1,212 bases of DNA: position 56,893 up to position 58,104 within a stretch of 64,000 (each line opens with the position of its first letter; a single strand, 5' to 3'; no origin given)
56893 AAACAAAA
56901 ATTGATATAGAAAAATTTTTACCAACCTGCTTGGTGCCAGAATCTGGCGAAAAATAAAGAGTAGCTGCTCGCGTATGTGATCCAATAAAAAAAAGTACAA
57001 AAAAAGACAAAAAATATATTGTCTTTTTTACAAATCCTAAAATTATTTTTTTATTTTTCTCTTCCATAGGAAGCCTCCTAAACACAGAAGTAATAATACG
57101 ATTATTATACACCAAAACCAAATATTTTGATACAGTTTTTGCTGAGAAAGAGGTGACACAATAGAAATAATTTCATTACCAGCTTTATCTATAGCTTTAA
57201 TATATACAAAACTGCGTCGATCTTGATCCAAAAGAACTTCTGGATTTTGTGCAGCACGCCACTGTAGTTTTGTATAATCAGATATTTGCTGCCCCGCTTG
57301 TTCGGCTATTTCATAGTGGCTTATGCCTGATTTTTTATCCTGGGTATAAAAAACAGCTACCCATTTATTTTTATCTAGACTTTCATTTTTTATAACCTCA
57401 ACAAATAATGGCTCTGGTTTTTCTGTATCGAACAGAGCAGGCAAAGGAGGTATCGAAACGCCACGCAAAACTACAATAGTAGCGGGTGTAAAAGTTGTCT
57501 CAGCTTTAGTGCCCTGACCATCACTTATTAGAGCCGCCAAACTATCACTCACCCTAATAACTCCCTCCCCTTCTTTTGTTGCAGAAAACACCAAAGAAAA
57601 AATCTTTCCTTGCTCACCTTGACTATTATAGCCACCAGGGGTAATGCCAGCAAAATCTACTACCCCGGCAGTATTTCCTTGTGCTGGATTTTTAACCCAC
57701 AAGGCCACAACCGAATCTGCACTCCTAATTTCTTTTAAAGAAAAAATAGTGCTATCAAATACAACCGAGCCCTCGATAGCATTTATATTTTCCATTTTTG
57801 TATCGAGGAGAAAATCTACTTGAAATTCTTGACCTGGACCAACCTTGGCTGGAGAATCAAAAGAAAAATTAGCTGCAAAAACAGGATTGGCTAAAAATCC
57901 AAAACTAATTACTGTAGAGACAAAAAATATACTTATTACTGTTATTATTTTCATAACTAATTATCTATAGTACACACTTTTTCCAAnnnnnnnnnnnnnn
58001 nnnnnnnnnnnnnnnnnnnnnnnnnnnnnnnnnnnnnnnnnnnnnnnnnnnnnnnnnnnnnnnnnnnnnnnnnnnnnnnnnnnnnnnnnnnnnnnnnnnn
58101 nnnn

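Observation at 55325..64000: Cohesin-like / dockerin / YVTN-propeller giant-protein cluster (cellulosome-type modules in a non-cellulolytic context)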

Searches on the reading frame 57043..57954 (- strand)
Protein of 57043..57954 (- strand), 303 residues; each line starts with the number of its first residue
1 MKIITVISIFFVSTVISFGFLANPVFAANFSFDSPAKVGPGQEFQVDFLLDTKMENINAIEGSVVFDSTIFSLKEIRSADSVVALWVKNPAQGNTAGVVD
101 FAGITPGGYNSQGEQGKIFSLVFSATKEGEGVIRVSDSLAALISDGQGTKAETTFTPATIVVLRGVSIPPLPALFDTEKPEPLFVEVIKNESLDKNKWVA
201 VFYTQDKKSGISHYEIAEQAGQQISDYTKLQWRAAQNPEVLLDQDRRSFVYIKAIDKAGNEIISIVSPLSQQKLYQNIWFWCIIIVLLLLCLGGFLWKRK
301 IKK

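Call 3: search_protein_families(library=pfam, proteins=[window:57043-57954:-], max_evalue=0.1)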
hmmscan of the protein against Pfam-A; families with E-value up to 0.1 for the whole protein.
window:57043-57954:- (303 aa): 0 families

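Call 7: search_solved_structures(query=window:57043-57954:-, max_evalue=10, show_alignments=2)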
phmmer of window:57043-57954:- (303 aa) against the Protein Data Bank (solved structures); distinct sequences matched with E-value up to 10: 8.
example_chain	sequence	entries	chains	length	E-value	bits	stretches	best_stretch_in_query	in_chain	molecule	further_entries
5cwb_A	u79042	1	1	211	0.11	14.9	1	191-260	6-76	Designed helical repeat protein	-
8cwy_A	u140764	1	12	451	0.13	14.6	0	193-260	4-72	T32-15-1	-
7mwr_B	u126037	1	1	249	0.14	14.5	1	191-260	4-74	LHD101B4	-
8cws_A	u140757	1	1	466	0.16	14.3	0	199-260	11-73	F4132-2 Chain A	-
2khm_A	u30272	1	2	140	0.63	12.4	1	101-171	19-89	Fibroin-3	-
1v5c_A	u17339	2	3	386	1.4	11.2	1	6-104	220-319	chitosanase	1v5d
7cju_A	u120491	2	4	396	1.5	11.1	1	6-104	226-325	Glucanase | chitosanase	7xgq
4gk9_A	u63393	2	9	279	8.1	8.7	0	80-121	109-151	agglutinin (BOA) | Burkholderia oklahomensis agglutinin (BOA)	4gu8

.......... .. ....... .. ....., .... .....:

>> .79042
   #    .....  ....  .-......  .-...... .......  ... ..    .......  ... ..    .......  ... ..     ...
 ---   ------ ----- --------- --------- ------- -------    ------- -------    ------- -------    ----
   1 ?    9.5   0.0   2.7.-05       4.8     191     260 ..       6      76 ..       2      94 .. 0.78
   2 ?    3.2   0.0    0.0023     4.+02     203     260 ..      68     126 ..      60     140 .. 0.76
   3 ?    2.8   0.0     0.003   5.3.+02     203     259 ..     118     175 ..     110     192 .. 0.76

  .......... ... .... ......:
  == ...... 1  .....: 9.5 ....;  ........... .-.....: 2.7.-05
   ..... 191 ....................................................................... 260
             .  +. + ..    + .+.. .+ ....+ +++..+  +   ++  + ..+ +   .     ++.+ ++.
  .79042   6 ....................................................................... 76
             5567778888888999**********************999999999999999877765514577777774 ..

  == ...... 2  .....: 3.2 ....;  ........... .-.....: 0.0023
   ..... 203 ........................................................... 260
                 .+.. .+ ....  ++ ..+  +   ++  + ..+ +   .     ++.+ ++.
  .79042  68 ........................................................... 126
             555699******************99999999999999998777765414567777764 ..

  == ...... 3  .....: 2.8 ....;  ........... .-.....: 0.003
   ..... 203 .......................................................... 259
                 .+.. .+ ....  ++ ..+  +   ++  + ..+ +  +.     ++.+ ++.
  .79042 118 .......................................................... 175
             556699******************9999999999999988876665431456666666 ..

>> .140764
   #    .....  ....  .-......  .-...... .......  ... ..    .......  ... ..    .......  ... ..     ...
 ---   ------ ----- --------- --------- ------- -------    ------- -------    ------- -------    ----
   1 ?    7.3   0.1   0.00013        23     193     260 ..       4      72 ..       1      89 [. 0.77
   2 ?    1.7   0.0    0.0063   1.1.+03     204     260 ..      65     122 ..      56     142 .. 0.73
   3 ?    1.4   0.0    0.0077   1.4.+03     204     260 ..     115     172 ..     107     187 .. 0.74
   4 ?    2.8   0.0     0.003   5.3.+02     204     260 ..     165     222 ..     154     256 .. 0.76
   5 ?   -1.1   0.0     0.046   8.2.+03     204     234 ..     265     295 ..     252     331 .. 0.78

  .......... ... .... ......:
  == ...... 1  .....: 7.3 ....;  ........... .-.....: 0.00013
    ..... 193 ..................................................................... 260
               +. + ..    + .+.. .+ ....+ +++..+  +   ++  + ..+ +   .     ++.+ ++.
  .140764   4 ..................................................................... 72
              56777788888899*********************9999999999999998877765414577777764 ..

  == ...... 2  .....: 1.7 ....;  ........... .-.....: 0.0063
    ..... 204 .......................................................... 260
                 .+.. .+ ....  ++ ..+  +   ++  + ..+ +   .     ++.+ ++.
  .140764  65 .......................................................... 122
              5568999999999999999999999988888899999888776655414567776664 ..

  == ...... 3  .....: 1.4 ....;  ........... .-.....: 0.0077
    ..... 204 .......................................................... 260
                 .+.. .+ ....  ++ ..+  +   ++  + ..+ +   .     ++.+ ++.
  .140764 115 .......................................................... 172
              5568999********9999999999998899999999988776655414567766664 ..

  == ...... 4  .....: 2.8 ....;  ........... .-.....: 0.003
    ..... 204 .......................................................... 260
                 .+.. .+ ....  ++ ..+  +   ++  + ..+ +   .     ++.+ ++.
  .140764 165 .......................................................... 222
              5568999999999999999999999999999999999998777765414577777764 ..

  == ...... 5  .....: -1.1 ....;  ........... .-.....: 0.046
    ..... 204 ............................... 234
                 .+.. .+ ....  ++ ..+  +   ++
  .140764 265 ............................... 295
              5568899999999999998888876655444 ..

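Call 9: find_homologous_proteins(query=window:57043-57954:-, max_evalue=0.001)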
Query window:57043-57954:- (303 aa): 97 proteins with E <= 0.001 among 2263 candidates.
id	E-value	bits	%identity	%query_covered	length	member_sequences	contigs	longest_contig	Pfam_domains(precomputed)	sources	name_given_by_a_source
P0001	2.0e-191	652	97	100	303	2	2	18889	-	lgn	-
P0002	4.5e-156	536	77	100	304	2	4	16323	-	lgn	-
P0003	1.7e-155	535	75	92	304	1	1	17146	-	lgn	-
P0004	1.1e-144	499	76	97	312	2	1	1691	-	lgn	-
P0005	2.6e-143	495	75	97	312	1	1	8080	-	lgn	-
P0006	3.7e-141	487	72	97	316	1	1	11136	-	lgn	-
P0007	2.2e-102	360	54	97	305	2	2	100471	-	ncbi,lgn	-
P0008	3.8e-102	359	55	96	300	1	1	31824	-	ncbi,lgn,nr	ncbi:MAG: hypothetical protein HYT15_00025 [Candidatus Magasanikbacteria bacterium]|nr:hypothetical 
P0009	7.8e-102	358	55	94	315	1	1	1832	-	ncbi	-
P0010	2.3e-101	357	53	97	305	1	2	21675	-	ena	-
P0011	6.3e-101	355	52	97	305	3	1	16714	-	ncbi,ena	-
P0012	4.4e-100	353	52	99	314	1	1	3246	-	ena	-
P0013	4.6e-99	349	52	98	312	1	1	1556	-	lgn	-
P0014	5.5e-99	349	53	96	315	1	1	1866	-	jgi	jgi:hypothetical protein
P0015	1.3e-93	331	50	96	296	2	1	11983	-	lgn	-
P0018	1.8e-55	206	45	88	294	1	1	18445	PF00963.25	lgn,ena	-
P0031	8.3e-48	181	36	100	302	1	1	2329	PF00963.25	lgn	-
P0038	1.2e-44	171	36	91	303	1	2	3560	PF00963.25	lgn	-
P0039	3.0e-44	169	37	86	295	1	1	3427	PF00963.25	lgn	-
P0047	1.4e-40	157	33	100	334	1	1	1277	PF00963.25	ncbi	-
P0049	6.4e-40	155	34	95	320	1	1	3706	PF00963.25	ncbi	-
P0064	1.1e-27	115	34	73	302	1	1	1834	PF00963.25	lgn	-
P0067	1.7e-24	105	32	81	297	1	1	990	PF00963.25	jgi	jgi:hypothetical protein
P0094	3.5e-9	54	31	36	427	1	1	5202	PF07495.20,PF00963.25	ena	-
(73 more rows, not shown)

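Call 11: search_solved_structures(query=A1, max_evalue=10, show_alignments=2)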
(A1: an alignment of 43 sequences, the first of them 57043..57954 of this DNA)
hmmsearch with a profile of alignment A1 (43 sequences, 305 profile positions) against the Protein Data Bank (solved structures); distinct sequences matched with E-value up to 10: 5.
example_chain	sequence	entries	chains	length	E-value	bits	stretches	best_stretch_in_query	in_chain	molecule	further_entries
5aoz_A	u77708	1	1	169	0.0017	20.7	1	19-77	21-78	PUTATIVE CELLULOSOMAL SCAFFOLDIN PROTEIN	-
5m2o_A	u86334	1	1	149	0.008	18.4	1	23-77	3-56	Putative cellulosomal scaffoldin protein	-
5m2s_A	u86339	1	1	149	0.068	15.4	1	21-76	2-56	Putative cellulosomal scaffoldin protein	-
7urp_A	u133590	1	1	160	0.55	12.4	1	31-75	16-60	Ribonucleases G and E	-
6kls_C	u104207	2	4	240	1.9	10.7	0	210-247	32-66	Cytochrome c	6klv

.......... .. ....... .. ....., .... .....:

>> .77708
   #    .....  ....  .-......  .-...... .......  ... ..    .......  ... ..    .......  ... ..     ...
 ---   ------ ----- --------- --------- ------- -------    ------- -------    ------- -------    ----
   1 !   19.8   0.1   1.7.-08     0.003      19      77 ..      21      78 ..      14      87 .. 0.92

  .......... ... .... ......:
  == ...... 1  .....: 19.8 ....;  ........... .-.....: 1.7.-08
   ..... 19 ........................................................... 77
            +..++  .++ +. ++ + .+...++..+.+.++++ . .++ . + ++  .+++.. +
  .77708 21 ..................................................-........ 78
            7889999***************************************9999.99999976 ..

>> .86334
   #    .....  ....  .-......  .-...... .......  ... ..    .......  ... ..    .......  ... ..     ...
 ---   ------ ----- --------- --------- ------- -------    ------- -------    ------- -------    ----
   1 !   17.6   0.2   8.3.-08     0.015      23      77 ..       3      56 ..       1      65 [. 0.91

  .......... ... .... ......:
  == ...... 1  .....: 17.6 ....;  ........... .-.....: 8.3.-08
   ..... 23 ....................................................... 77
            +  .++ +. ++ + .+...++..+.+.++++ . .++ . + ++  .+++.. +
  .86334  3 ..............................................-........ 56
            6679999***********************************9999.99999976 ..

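Call 15: predict_structure(alignment_id=A1)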
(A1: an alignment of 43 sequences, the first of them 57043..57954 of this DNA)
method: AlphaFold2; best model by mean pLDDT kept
length: 303 residues; sequences in the alignment: 43
mean_pLDDT: 92.5   pTM: 0.76
mean pLDDT of the five models: 92.5, 92.3, 91.8, 91.6, 91.6
residues with pLDDT >= 90: 243; 70-90: 49; 50-70: 11; < 50: 0
segments of 3 or more residues with pLDDT < 50: none
pLDDT, mean of each block of 10 residues (from residue 1): 86 88 80 98 98 95 98 94 92 94 94 95 98 97 94 96 96 90 94 85 90 96 94 95 95 96 93 74 95 90 74
secondary structure, 60 per line:
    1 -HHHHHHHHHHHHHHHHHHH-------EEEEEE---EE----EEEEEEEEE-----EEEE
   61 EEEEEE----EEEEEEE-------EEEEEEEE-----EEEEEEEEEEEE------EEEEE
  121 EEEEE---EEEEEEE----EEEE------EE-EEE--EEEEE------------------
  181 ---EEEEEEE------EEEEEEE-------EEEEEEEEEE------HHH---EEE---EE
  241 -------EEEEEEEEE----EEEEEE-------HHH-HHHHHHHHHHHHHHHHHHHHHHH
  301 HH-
elements in order: H2-20 E28-33 E43-51 E57-66 E71-77 E85-92 E98-109 E116-125 E129-135 E140-143 E153-155 E158-162 E184-190 E197-203 E211-220 E233-235 E248-256 E261-266 H278-302

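Call 17: fold_search(model_id=the predicted structure, library=pdb)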
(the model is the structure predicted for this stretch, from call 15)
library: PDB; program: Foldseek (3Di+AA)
matches with E <= 10: 2000; with E <= 0.001: 194
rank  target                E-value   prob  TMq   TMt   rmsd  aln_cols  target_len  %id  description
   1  6kgc_A                8.2e-09  1.00  0.38  0.75   2.8       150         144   15  Crystal structure of CaDoc0917(R49D)-CaCohA2 complex at pH 5.4 (released 2020-07-08)
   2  4ums                  9.0e-09  1.00  0.38  0.71   6.7       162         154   18  The crystal structure of the seventh ScaB type I cohesin from Pseudobacteroides cellulosolvens (released 2015-05-06)
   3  6kgf_C                1.1e-08  1.00  0.38  0.73   2.9       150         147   15  Crystal structure of CaDoc0917(R16D)-CaCohA2 complex at pH 8.2 (released 2020-07-08)
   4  6kgd_A                1.2e-08  1.00  0.38  0.74   2.9       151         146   14  Crystal structure of CaDoc0917(R49D)-CaCohA2 complex at pH 8.0 (released 2020-07-08)
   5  6kge_A                1.4e-08  1.00  0.37  0.74   3.1       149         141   14  Crystal structure of CaDoc0917(R16D)-CaCohA2 complex at pH 5.5 (released 2020-07-08)
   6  5nrm_A                7.2e-08  1.00  0.38  0.76   2.7       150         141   17  Crystal structure of the sixth cohesin from Acetivibrio cellulolyticus' scaffoldin B in complex with Cel5 dockerin S51 (released 2018-01-31)
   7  6kgf_A                9.3e-08  1.00  0.37  0.73   3.1       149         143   14  Crystal structure of CaDoc0917(R16D)-CaCohA2 complex at pH 8.2 (released 2020-07-08)
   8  1g1k_A                1.3e-07  1.00  0.36  0.71   4.5       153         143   13  COHESIN MODULE FROM THE CELLULOSOME OF CLOSTRIDIUM CELLULOLYTICUM (released 2000-11-22)
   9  2vn5_A                2.8e-07  1.00  0.37  0.73   3.2       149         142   15  The Clostridium cellulolyticum dockerin displays a dual binding mode for its cohesin partner (released 2008-05-20)
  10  2vn6_A                3.1e-07  1.00  0.37  0.69   3.2       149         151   15  The Clostridium cellulolyticum dockerin displays a dual binding mode for its cohesin partner (released 2008-05-13)
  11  5nrk_A                3.3e-07  1.00  0.38  0.76   2.5       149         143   17  Crystal structure of the sixth cohesin from Acetivibrio cellulolyticus' scaffoldin B in complex with Cel5 dockerin S15 (released 2018-01-31)
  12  2vn5_C                5.0e-07  1.00  0.37  0.72   3.4       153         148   15  The Clostridium cellulolyticum dockerin displays a dual binding mode for its cohesin partner (released 2008-05-20)
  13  6kg8_MODEL_1_A        1.1e-06  1.00  0.35  0.64   3.7       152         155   13  Solution structure of CaCohA2 from Clostridium acetobutylicum (released 2020-07-08)
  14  2vo8                  1.1e-06  1.00  0.38  0.80   2.8       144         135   10  Cohesin module from Clostridium perfringens ATCC13124 family 33 glycoside hydrolase. (released 2008-09-02)
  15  4uyp_C                2.6e-06  1.00  0.39  0.76   2.8       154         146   14  High resolution structure of the third cohesin ScaC in complex with the ScaB dockerin with a mutation in the N-termina (released 2015-04-15)
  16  4dh2_A                3.6e-06  1.00  0.39  0.72   2.5       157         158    8  Crystal structure of Coh-OlpC(Cthe_0452)-Doc435(Cthe_0435) complex: A novel type I Cohesin-Dockerin complex from Clost (released 2012-11-28)
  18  4dh2_C                4.6e-06  1.00  0.40  0.74   2.5       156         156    8  Crystal structure of Coh-OlpC(Cthe_0452)-Doc435(Cthe_0435) complex: A novel type I Cohesin-Dockerin complex from Clost (released 2012-11-28)
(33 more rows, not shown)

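Call 38: search_protein_families(library=ncbifam, proteins=[window:57043-57954:-], max_evalue=0.1)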
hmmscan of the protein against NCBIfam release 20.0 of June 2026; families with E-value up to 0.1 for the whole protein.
window:57043-57954:- (303 aa): 1 family
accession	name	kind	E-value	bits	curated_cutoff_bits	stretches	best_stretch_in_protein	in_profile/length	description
NF047446.1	barrel_OmpL47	domain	0.0075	16.7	40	1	203-261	10-58/68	OmpL47-type beta-barrel domain-containing protein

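Call 47: search_protein_families(library=pfam, alignment_id=A1, max_evalue=0.01)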
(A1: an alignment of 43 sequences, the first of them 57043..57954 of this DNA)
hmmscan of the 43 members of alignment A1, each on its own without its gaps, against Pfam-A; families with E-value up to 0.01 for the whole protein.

A. member 1, window:57043-57954:- (303 aa): 0 families

B. families by the number of members that match (of 43 scanned): 5 families
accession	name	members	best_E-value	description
PF00963.24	Cohesin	12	2e-07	Cohesin domain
PF15206.11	FAM209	1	0.00032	FAM209 family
PF14991.11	MLANA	1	0.0028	Protein melan-A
PF13061.11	DUF3923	1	0.0054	Protein of unknown function (DUF3923)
PF02439.20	Adeno_E3_CR2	1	0.0083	Adenovirus E3 region protein CR2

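Call 77: search_protein_representatives(alignment_id=A1)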
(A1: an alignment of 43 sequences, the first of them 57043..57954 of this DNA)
Query: 43 sequences, 305 profile positions. Proteins with E-value up to 0.001 (for the whole library): 11810; up to 1e-10: 7433; up to 1e-30: 3758. The best 150 are listed.
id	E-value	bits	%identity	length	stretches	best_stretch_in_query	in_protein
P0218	5.3e-274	922.2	-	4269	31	170-263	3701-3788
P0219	7.4e-163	557.2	-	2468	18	171-265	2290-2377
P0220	6.3e-142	488.5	-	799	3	5-299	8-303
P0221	3.1e-141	486.2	-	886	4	1-300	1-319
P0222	2.4e-133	460.3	-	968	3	11-301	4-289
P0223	2.4e-126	437.3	-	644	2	1-299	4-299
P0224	1.2e-121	421.9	-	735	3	9-299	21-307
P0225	6.8e-120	416.1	-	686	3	6-290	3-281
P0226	2.0e-119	414.6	-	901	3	5-302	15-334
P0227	2.5e-118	411.0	-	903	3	4-301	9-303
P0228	1.7e-114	398.4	-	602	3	1-300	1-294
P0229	7.3e-113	393.0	-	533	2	4-293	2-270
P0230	1.2e-110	385.7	-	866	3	1-299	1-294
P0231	3.0e-107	374.6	-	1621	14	156-266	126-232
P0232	7.6e-107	373.2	-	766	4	8-158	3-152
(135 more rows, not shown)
